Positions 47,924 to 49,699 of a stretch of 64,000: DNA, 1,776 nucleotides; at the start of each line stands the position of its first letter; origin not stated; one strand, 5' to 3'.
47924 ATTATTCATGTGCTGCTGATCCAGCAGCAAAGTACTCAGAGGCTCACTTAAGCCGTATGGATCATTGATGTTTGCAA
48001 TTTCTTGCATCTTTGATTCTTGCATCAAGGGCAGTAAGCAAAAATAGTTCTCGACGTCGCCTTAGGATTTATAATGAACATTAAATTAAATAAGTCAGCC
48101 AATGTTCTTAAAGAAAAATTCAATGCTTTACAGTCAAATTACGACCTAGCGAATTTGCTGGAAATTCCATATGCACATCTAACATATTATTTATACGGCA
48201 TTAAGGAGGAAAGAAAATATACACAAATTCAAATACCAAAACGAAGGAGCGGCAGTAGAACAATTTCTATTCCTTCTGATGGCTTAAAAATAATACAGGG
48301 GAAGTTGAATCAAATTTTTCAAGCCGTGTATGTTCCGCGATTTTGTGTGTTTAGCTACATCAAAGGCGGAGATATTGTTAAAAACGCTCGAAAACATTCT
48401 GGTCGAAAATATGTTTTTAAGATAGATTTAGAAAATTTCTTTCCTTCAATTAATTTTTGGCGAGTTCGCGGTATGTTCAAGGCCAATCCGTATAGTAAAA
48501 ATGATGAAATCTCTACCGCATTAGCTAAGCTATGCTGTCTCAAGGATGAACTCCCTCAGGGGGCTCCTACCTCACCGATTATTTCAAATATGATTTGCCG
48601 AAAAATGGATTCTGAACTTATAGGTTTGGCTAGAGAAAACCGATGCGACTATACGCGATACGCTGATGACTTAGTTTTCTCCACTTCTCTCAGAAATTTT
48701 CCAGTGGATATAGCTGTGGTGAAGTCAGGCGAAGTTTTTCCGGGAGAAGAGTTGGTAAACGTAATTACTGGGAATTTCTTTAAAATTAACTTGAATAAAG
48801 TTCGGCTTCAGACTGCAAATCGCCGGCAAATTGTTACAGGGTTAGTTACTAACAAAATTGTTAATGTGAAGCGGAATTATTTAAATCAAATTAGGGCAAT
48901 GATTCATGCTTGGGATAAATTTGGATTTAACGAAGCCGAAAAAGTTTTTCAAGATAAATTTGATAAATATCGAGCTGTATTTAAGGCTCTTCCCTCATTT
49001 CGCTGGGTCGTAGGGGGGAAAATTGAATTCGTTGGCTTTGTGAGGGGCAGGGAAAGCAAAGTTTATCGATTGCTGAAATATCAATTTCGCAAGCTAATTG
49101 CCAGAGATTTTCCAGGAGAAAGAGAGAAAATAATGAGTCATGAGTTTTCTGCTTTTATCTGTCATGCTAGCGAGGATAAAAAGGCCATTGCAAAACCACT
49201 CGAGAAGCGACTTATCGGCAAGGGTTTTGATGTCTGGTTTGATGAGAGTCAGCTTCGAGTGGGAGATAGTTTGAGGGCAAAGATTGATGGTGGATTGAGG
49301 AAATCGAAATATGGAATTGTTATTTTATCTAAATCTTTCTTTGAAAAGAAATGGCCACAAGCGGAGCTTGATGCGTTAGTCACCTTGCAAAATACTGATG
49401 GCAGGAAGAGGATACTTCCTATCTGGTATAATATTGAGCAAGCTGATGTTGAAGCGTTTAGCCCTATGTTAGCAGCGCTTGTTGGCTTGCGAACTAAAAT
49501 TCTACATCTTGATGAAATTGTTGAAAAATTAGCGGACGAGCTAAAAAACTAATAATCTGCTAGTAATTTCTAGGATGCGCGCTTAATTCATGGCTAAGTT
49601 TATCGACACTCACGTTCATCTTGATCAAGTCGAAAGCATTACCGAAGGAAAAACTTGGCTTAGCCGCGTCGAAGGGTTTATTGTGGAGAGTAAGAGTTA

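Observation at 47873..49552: Retron-like module: a1/a2-flanked structured ncRNA immediately upstream of an RT-TIR fusion gene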

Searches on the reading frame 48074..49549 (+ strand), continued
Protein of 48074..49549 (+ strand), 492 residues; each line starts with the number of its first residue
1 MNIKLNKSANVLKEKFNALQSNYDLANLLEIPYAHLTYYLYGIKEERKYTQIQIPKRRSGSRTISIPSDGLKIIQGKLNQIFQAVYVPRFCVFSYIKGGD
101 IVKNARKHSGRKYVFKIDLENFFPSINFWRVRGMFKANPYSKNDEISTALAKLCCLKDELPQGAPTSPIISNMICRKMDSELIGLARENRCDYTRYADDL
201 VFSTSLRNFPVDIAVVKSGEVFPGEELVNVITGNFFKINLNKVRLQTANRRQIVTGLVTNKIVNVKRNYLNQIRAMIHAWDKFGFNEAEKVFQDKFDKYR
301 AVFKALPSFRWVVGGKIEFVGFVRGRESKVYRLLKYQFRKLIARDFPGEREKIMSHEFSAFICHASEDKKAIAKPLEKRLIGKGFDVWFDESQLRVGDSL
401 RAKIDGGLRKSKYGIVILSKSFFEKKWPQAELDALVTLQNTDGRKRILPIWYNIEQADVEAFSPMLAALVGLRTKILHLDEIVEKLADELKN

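Call 73: predict_structure(alignment_id=A1)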
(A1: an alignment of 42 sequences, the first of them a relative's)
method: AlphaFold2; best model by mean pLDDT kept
length: 492 residues; sequences in the alignment: 42
mean_pLDDT: 91.4   pTM: 0.73
mean pLDDT of the five models: 91.4, 91.4, 90.3, 89.7, 89.5
residues with pLDDT >= 90: 355; 70-90: 119; 50-70: 12; < 50: 6
segments of 3 or more residues with pLDDT < 50: 350-355
pLDDT, mean of each block of 10 residues (from residue 1): 90 97 98 96 91 82 91 97 95 92 97 98 95 97 98 95 95 97 98 97 98 96 98 97 96 96 96 96 95 77 74 96 88 87 77 61 94 92 84 77 86 94 92 90 90 91 84 90 91 80
secondary structure, 60 per line:
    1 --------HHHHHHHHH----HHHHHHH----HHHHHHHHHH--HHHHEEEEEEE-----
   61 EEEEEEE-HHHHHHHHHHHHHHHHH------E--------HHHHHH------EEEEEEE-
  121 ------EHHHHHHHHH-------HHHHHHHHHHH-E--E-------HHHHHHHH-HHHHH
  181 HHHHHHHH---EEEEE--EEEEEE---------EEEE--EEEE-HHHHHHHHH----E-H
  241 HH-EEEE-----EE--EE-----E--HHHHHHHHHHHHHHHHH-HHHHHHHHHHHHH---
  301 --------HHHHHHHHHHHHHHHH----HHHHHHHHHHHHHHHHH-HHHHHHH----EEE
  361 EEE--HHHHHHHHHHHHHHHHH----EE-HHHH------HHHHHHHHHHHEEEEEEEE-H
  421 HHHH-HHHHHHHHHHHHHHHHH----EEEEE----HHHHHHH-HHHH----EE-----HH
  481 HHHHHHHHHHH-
elements in order: H9-17 H22-28 H33-42 H45-48 E49-55 E61-67 H69-85 H101-106 E113-119 H128-136 H144-154 H167-174 H176-188 E192-196 E199-204 E214-217 E220-223 H225-233 E244-247 H267-283 H285-297 H309-324 H329-345 H347-353 E358-363 H366-382 H390-393 H400-410 E411-418 H420-424 H426-442 E447-451 H456-462 H464-467 H479-491

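Call 75: fold_search(model_id=the predicted structure, library=pdb)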
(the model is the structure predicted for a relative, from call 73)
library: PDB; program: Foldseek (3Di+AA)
matches with E <= 10: 1463; with E <= 0.001: 293
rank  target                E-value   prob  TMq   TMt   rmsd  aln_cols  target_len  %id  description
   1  9lm3_E                2.2e-30  1.00  0.61  0.52  11.8       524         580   26  cryo-EM structure of retron Eco2 (released 2025-09-17)
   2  9lm3_A                2.9e-30  1.00  0.62  0.52  11.4       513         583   26  cryo-EM structure of retron Eco2 (released 2025-09-17)
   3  9i2f_A                5.6e-30  1.00  0.60  0.51  12.3       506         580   28  Cryo-EM structure of retron Eco2 (Ec67) (released 2026-02-04)
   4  9i2f_C                6.5e-30  1.00  0.60  0.52  10.7       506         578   27  Cryo-EM structure of retron Eco2 (Ec67) (released 2026-02-04)
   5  9s1f_A                1.1e-28  1.00  0.58  0.51  12.4       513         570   27  Cryo-EM structure of activated retron Eco2 (Ec67) (released 2026-02-18)
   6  7v9x_A                2.2e-19  1.00  0.49  0.73   6.2       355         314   28  Cryo-EM structure of E.coli retron-Ec86 in complex with its effector at 2.8 angstrom (released 2022-08-31)
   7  7v9u_A                4.2e-19  1.00  0.49  0.74   6.3       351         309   26  Cryo-EM structure of E.coli retron-Ec86 (RT-msDNA-RNA) at 3.2 angstrom (released 2022-08-31)
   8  9kjx_A                3.9e-17  1.00  0.50  0.77   5.0       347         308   24  Cryo-EM structure of the Retron-Eco7 complex (state 1) (released 2025-11-12)
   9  9nnb_B                5.8e-17  1.00  0.50  0.76   5.2       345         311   24  Cryo-EM structure of the Retron Ec78 complex, PtuA:PtuB:RT (4:2:1) (released 2025-10-08)
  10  9l7p_E                4.4e-15  1.00  0.49  0.74   5.4       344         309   25  Cryo-EM structure of retron Ec78 system complex (released 2025-12-10)
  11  9vhe_A                6.3e-15  1.00  0.43  0.74   5.0       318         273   25  cryoEM structure of retron-Eco7 complex (released 2025-12-31)
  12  9n69_E                7.7e-15  1.00  0.48  0.74   6.4       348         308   22  Structure of the retron IA complex with HNH nuclease in the "down" orientation (released 2025-04-23)
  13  9e8z_H                3.2e-14  1.00  0.43  0.66   6.5       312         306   24  4-component structure of retron Ec83 (released 2025-07-02)
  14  9lp9_A                1.1e-13  1.00  0.53  0.68   5.0       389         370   17  The cryo-EM structure of retron Eco8 in a standby state (released 2025-11-19)
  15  9p4k_E                1.6e-13  1.00  0.46  0.60   6.9       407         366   16  The structure of Retron Eco8-SSB complex (released 2025-11-12)
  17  7uxu_A                8.6e-12  1.00  0.27  0.96   1.1       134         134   50  CryoEM structure of the TIR domain from AbTir in complex with 3AD (released 2022-09-07)
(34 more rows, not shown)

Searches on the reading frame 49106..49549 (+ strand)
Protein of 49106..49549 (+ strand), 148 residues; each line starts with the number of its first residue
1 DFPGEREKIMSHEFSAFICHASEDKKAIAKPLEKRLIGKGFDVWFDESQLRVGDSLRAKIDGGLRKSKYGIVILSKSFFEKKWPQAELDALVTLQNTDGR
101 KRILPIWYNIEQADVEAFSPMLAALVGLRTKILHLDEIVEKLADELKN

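Call 65: search_solved_structures(query=window:49106-49549:+, max_evalue=1e-10, show_alignments=2)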
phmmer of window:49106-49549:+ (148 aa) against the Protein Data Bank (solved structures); distinct sequences matched with E-value up to 1e-10: 7.
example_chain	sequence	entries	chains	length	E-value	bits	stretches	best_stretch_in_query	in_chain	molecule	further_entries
7uwg_A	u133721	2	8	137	1.7e-36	128.2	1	12-145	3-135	Molecular chaperone Tir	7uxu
8g83_A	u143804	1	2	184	1.8e-36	128.2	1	12-147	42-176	NAD(+) hydrolase AbTIR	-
7uxr_A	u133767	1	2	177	1.8e-34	121.6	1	13-143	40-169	TIR domain protein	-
4lzp_B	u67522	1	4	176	8.9e-33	116.2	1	12-142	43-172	Putative uncharacterized protein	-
3h16_A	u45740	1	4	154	1.5e-32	115.4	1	15-142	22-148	TIR protein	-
4lqc_A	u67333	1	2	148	3e-32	114.5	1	12-142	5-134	TcpB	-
4c7m_A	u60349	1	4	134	4.4e-32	113.9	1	16-142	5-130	Toll/interleukin-1 receptor domain-containing protein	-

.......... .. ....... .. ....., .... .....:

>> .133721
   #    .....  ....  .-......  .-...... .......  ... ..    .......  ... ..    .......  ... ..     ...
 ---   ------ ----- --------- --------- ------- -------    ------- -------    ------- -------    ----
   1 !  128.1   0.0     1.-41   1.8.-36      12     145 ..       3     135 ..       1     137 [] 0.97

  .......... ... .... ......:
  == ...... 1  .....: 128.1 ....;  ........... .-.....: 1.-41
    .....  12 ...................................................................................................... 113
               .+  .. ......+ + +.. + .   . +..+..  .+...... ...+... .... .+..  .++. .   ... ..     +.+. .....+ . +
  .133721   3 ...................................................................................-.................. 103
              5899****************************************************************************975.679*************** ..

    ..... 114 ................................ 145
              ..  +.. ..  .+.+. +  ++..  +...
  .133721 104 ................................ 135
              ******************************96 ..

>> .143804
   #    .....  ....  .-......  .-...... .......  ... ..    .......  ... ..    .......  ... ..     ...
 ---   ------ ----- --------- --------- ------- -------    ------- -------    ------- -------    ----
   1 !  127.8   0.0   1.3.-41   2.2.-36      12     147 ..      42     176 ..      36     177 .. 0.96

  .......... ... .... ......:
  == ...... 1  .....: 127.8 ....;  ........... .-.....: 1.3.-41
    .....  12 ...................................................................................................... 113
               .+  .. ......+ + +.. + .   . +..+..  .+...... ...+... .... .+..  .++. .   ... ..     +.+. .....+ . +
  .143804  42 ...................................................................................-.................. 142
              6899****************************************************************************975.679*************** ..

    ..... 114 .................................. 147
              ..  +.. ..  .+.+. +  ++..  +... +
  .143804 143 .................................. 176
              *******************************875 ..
